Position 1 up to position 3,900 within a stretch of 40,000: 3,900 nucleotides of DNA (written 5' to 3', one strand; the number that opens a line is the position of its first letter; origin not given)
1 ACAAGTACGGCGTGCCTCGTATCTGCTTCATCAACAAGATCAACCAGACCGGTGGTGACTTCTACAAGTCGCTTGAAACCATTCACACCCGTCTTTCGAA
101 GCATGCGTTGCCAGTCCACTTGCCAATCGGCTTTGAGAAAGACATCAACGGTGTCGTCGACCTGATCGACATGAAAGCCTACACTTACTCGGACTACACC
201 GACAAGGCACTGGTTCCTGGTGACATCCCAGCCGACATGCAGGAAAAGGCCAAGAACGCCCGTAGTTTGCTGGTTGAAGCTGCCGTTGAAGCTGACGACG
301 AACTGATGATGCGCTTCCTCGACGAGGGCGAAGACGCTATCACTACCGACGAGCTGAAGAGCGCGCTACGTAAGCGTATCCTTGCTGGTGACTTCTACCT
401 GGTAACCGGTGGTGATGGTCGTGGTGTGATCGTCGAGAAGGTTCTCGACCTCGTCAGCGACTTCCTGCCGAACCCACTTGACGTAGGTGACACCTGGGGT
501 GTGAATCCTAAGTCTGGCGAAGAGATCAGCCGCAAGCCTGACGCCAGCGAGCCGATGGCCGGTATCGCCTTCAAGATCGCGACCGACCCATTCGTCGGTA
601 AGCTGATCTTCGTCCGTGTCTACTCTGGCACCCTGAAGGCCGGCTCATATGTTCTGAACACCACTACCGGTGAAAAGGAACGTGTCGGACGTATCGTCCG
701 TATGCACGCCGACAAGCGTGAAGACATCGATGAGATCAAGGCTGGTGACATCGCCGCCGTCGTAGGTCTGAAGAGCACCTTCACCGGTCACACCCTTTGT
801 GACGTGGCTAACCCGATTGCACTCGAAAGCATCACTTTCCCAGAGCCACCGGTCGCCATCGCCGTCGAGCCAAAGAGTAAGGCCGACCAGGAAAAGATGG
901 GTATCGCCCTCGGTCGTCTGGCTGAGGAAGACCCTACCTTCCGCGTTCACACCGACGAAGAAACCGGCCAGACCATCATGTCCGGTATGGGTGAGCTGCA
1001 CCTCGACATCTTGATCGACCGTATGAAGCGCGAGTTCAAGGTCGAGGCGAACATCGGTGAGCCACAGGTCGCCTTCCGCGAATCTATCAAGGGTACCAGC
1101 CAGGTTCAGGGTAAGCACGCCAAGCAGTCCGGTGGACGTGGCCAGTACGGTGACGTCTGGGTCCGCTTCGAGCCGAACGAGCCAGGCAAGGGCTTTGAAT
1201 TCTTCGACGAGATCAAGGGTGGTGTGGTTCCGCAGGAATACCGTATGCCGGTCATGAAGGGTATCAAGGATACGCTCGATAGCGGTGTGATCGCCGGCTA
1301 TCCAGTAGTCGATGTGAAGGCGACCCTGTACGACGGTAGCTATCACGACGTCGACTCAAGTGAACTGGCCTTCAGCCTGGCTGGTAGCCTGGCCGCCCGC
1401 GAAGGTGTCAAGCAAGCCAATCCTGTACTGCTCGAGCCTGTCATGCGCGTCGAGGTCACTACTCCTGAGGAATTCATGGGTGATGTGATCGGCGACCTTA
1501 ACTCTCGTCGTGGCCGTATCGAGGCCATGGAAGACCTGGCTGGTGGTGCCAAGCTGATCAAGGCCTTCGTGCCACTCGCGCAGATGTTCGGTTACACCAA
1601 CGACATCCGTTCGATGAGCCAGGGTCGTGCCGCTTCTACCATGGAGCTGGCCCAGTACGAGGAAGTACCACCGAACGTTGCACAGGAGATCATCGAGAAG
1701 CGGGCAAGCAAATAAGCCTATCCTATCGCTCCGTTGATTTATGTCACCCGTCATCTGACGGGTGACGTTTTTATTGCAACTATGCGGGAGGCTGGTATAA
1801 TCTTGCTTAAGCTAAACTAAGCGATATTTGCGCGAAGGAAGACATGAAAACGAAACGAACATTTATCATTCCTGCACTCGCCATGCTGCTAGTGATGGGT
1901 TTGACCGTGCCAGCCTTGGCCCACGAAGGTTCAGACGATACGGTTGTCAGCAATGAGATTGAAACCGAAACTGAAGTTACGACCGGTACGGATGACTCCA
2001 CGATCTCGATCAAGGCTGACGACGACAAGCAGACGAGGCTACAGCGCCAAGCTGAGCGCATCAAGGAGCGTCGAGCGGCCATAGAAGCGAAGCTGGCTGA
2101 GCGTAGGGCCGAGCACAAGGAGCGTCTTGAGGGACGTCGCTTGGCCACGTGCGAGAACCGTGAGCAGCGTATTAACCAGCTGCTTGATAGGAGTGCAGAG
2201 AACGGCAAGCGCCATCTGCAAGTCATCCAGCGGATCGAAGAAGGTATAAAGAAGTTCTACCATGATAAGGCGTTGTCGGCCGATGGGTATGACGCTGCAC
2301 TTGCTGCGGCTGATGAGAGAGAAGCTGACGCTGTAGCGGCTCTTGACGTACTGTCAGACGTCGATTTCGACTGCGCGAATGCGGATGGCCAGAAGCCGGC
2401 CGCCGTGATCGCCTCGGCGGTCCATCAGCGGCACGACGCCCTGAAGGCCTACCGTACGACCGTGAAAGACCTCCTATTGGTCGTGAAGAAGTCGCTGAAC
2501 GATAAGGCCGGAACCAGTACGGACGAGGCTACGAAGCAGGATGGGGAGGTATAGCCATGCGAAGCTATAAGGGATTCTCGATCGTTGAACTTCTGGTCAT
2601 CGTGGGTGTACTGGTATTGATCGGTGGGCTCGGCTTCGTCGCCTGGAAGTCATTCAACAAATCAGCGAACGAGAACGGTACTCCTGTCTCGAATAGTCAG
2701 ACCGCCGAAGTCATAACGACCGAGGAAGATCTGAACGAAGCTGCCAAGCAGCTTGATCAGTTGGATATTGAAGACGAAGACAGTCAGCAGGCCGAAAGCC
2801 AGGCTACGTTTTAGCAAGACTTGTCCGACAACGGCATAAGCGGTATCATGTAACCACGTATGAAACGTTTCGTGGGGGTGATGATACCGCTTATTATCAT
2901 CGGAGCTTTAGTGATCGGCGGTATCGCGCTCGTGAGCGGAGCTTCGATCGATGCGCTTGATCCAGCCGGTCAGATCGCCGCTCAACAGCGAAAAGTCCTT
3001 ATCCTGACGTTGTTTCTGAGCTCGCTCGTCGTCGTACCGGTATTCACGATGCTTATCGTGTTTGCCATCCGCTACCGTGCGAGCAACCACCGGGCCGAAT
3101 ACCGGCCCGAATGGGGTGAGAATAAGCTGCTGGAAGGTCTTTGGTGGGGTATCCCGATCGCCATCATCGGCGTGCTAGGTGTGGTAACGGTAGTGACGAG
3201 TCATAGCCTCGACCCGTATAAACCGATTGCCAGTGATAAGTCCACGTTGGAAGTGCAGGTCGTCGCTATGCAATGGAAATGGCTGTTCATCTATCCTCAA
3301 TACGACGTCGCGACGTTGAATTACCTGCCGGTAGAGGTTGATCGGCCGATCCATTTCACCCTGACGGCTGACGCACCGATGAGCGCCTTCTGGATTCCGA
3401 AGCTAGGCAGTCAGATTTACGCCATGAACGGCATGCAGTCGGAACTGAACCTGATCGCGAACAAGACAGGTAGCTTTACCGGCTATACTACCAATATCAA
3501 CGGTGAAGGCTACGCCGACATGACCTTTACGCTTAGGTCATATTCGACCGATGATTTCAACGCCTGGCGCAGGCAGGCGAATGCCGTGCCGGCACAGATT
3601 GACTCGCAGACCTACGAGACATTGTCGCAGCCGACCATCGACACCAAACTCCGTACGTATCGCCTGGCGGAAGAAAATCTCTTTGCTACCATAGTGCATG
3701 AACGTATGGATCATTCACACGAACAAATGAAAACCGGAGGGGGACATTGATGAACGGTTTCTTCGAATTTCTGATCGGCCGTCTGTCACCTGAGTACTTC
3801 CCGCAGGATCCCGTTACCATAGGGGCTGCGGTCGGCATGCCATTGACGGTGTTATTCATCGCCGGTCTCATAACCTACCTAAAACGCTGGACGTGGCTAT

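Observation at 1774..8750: Self-contained aerobic respiratory module (NDH-2, bo3-type quinol oxidase, heme O synthase) inserted between fusA and tuf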

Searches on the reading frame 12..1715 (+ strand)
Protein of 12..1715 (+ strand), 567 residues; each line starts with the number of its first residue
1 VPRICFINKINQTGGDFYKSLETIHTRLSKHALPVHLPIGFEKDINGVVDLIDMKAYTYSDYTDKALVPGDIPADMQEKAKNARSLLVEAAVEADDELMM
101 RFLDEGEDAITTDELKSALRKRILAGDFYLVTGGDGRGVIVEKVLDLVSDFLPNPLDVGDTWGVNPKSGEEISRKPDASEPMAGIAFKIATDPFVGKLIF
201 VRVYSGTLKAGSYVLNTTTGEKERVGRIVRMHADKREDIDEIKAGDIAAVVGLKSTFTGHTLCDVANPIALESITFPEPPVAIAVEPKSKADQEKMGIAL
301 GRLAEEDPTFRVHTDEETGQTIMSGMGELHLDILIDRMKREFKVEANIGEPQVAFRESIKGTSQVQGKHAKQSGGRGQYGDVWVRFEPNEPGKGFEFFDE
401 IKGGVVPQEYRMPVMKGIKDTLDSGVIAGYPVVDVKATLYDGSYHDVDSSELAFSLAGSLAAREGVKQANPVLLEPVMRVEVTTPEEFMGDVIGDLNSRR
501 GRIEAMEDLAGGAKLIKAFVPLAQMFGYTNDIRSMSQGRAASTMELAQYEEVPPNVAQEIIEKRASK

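Call 4: search_protein_families(library=pfam, proteins=[window:12-1715:+])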
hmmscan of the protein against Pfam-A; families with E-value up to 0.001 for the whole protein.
window:12-1715:+ (567 aa): 6 families
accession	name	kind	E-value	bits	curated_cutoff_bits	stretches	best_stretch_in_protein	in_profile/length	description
PF03764.24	EFG_IV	-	3.3e-43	146.7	24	1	351-470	1-121/121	Elongation factor G, domain IV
PF14492.12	EFG_III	-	2.4e-33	114.5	27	1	276-349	1-74/75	Elongation Factor G, domain III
PF00679.30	EFG_C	-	1.2e-29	102.6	27.9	1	472-559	1-88/89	Elongation factor G C-terminus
PF03144.31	GTP_EFTU_D2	-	1.4e-19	70.7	30.3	1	196-263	1-73/73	Elongation factor Tu domain 2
PF22042.2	EF-G_D2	-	2e-18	66.7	27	1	181-264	1-83/84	Elongation factor G domain 2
PF16658.11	RF3_C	-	3.3e-06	27.4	40.1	1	284-364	14-94/132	Class II release factor RF3, C-terminal domain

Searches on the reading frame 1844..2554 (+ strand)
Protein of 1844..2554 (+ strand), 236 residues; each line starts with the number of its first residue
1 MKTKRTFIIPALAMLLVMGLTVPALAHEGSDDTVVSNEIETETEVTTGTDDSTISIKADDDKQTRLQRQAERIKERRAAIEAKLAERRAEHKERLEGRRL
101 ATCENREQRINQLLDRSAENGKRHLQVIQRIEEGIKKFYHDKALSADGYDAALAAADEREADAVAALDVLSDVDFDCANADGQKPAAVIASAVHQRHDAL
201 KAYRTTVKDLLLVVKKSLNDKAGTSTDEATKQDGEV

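Call 4: search_protein_families(library=pfam, proteins=[window:1844-2554:+])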
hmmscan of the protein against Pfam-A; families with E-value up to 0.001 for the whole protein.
window:1844-2554:+ (236 aa): 0 families

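Call 24: search_protein_families(library=ncbifam, proteins=[window:1844-2554:+], max_evalue=0.01)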
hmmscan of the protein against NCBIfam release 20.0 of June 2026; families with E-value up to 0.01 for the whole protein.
window:1844-2554:+ (236 aa): 0 families

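Call 42: find_homologous_proteins(query=window:1844-2554:+, max_evalue=0.001)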
Query window:1844-2554:+ (236 aa): 8 proteins with E <= 0.001 among 8000 candidates.
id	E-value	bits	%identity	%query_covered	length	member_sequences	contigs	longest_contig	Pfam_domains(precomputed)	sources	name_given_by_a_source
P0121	1.8e-139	480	99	100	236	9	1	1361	-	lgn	-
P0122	9.0e-101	354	73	100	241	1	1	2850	-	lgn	-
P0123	2.2e-82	294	65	91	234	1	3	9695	-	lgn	-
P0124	1.4e-76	275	63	88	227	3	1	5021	-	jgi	jgi:hypothetical protein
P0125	4.1e-67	244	55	100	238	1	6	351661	-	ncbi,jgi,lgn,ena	-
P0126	9.3e-51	190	46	92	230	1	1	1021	-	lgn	-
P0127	7.8e-42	161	43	92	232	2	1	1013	-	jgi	jgi:hypothetical protein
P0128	4.5e-37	146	38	94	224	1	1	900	-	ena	-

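Call 44: find_encoding_contigs(protein=P0125, flank=10000, max_places=2)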
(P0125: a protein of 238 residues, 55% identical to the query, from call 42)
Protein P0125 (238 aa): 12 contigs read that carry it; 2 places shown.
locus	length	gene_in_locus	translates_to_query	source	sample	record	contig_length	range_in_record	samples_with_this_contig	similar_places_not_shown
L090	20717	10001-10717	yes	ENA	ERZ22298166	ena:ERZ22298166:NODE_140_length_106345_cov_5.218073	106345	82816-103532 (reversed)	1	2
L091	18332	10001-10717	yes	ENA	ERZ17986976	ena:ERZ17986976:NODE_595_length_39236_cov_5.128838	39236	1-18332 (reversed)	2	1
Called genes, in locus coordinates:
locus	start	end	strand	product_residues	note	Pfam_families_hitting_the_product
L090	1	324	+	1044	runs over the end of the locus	?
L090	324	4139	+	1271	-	PF04997:RNA_pol_Rpb1_1, PF00623:RNA_pol_Rpb1_2, PF04983:RNA_pol_Rpb1_3, PF05000:RNA_pol_Rpb1_4 (weak), PF04998:RNA_pol_Rpb1_5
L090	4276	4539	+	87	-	-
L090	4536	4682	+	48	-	-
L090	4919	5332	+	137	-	PF00164:Ribosom_S12_S23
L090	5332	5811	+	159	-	PF00177:Ribosomal_S7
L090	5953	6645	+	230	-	-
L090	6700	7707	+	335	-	-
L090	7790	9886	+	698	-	PF00009:GTP_EFTU, PF03144:GTP_EFTU_D2, PF22042:EF-G_D2, PF14492:EFG_III, PF16658:RF3_C (weak), PF03764:EFG_IV, PF00679:EFG_C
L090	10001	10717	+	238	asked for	-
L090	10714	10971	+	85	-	-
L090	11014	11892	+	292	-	-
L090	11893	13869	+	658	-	PF00115:COX1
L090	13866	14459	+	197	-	PF00510:COX3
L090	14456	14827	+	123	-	PF03626:COX4_pro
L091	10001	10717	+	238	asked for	-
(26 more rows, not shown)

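Call 45: find_encoding_contigs(protein=P0123, flank=10000, max_places=1)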
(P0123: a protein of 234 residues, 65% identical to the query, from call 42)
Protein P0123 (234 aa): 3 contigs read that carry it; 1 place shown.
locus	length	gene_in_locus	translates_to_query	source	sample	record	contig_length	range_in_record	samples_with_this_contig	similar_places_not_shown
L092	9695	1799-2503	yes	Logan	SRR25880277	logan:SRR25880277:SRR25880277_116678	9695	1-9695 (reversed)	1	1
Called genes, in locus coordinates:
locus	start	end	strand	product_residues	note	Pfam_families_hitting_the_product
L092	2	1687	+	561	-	?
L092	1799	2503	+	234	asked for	-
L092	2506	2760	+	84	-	-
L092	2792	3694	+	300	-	-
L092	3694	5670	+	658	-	PF00115:COX1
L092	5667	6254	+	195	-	PF00510:COX3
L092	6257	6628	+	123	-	PF03626:COX4_pro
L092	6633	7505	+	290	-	PF01040:UbiA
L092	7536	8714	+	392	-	PF07992:Pyr_redox_2, PF13454:NAD_binding_9 (faint), PF00070:Pyr_redox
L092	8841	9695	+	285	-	?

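Call 68: predict_structure(alignment_id=A1)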
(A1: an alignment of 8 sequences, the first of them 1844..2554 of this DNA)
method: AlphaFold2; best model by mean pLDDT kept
length: 236 residues; sequences in the alignment: 8
mean_pLDDT: 75.1   pTM: 0.53
mean pLDDT of the five models: 75.1, 73.1, 71.4, 70.8, 68.0
residues with pLDDT >= 90: 104; 70-90: 53; 50-70: 19; < 50: 60
segments of 3 or more residues with pLDDT < 50: 1-8, 12-14, 16-53, 228-236
pLDDT, mean of each block of 10 residues (from residue 1): 43 46 33 33 34 51 81 90 91 86 89 94 97 96 91 97 96 82 77 95 97 92 57 40
secondary structure, 60 per line:
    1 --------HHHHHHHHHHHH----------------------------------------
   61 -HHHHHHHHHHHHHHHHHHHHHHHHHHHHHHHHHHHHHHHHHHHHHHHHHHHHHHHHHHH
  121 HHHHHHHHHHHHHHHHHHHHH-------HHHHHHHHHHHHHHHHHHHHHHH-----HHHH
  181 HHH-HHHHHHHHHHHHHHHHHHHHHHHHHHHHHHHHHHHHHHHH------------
elements in order: H9-20 H62-141 H149-171 H177-183 H185-224

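Call 70: fold_search(model_id=the predicted structure, library=pdb)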
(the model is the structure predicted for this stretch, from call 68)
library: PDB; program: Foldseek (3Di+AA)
matches with E <= 10: 324; with E <= 0.001: 0
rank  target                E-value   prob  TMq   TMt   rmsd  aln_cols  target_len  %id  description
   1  7w7z                  2.5e-01  0.91  0.31  0.48   9.1       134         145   10  Crystal Structure of human Focal Adhesion Targeting (FAT) domain of the Focal Adhesion Kinase (released 2022-12-21)
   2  7w8b                  2.6e-01  0.92  0.32  0.49   9.0       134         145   10  Crystal Structure of human Focal Adhesion Targeting (FAT) domain of the Focal Adhesion Kinase (released 2023-07-05)
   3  1ow6_A                4.6e-01  0.85  0.32  0.54   8.6       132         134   11  Paxillin LD4 motif bound to the Focal Adhesion Targeting (FAT) domain of the Focal Adhesion Kinase (released 2003-10-21)
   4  9fqr_F5               5.5e-01  0.35  0.32  0.22  45.1       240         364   16  96-nm repeat of axonemal doublet microtubules from bovine sperm (released 2025-03-26)
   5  8fih_A                5.8e-01  0.51  0.22  0.42   9.5       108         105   15  Multi-state design of two-state switchable hinge proteins (released 2023-08-16)
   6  6bz3_A                6.2e-01  0.72  0.30  0.52   9.6       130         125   11  Complex structure of FAK FAT domain and DCC P3 motif (released 2018-04-04)
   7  8wjo_B                6.2e-01  0.30  0.22  0.19  30.1       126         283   19  Cryo-EM structure of 8-subunit Smc5/6 arm region (released 2024-06-26)
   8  1k04                  6.9e-01  0.69  0.30  0.47   9.5       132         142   11  Crystal Structure of the Focal Adhesion Targeting Domain of Focal Adhesion Kinase (released 2002-01-30)
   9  1qu7_B                6.9e-01  0.44  0.27  0.28  30.3       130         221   13  FOUR HELICAL-BUNDLE STRUCTURE OF THE CYTOPLASMIC DOMAIN OF A SERINE CHEMOTAXIS RECEPTOR (released 2000-07-12)
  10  3zx6_A                7.3e-01  0.41  0.26  0.21  31.9       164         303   14  Structure of Hamp(AF1503)-Tsr fusion - Hamp (A291V) mutant (released 2012-02-29)
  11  5wkq_A                7.3e-01  0.21  0.21  0.27  29.5       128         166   16  2.10 A resolution structure of IpaB (residues 74-242) from Shigella flexneri (released 2018-05-16)
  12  2b5u_A                7.3e-01  0.16  0.17  0.09  26.2       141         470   13  Crystal Structure Of Colicin E3 V206C Mutant In Complex With Its Immunity Protein (released 2006-11-07)
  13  3zx6_B                8.2e-01  0.44  0.28  0.22  32.7       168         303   12  Structure of Hamp(AF1503)-Tsr fusion - Hamp (A291V) mutant (released 2012-02-29)
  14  7nsu_D                8.2e-01  0.18  0.20  0.12  23.2       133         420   11  ColicinE9 intact translocation complex (released 2021-08-11)
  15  3s90_B                9.2e-01  0.41  0.26  0.25  16.1       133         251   10  Human vinculin head domain Vh1 (residues 1-252) in complex with murine talin (VBS33; residues 1512-1546) (released 2011-06-22)
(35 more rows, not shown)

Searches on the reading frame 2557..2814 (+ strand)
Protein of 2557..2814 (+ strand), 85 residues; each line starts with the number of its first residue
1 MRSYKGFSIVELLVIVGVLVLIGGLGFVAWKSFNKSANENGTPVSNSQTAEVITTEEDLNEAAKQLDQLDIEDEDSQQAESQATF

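Call 4: search_protein_families(library=pfam, proteins=[window:2557-2814:+])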
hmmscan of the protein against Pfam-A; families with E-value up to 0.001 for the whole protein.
window:2557-2814:+ (85 aa): 0 families

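Call 24: search_protein_families(library=ncbifam, proteins=[window:2557-2814:+], max_evalue=0.01)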
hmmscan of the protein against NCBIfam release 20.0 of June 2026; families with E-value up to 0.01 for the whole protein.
window:2557-2814:+ (85 aa): 3 families
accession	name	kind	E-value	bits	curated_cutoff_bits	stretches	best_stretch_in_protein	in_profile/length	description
NF007800.0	PRK10506.1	equivalog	0.0009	19.1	158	1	2-38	6-42/163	prepilin peptidase-dependent protein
NF007862.0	PRK10574.1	equivalog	0.0036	17.4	138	1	1-37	1-37/145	prepilin peptidase-dependent pilin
NF042931.1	SAG1386_EF1546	equivalog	0.009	16.1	80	1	11-80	32-94/158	SAG1386/EF1546 family surface-associated protein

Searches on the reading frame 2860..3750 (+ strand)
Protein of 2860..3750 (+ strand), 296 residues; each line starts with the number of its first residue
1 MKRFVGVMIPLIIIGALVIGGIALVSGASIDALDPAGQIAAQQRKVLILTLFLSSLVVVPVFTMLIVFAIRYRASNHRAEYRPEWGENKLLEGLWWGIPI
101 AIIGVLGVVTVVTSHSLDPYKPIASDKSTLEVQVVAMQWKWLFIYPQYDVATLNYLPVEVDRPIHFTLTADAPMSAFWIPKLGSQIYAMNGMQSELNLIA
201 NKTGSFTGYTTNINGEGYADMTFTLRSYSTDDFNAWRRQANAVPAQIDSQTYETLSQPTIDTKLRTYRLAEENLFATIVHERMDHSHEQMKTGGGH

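Call 4: search_protein_families(library=pfam, proteins=[window:2860-3750:+])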
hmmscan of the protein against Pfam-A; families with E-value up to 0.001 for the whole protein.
window:2860-3750:+ (296 aa): 2 families
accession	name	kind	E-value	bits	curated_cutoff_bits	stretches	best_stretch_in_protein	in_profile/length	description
PF00116.26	COX2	-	7.5e-05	23.1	22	0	157-225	49-117/120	Cytochrome C oxidase subunit II, periplasmic domain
PF06481.20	COX_ARM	-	0.00017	21.9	23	1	246-285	6-45/46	COX Aromatic Rich Motif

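Call 24: search_protein_families(library=ncbifam, proteins=[window:2860-3750:+], max_evalue=0.01)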
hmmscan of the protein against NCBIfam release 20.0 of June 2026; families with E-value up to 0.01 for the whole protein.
window:2860-3750:+ (296 aa): 5 families
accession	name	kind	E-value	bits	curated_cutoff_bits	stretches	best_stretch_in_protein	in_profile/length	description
TIGR01433.1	CyoA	equivalog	7.1e-77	257.8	266.2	1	19-240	4-225/226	ubiquinol oxidase subunit II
NF007816.0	PRK10525.1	equivalog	1.6e-76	257.5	511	1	18-289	15-288/318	cytochrome o ubiquinol oxidase subunit II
TIGR01432.1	QOXA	equivalog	3.2e-53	180.4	240.95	1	18-239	3-225/227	cytochrome aa3 quinol oxidase subunit II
TIGR02866.1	CoxB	equivalog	2.9e-31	108.6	147.7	1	35-236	1-200/202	cytochrome c oxidase subunit II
NF050117.1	aa3_CtaC_Actin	exception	2.7e-19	69.4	250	1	43-235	37-240/244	aa3-type cytochrome oxidase subunit II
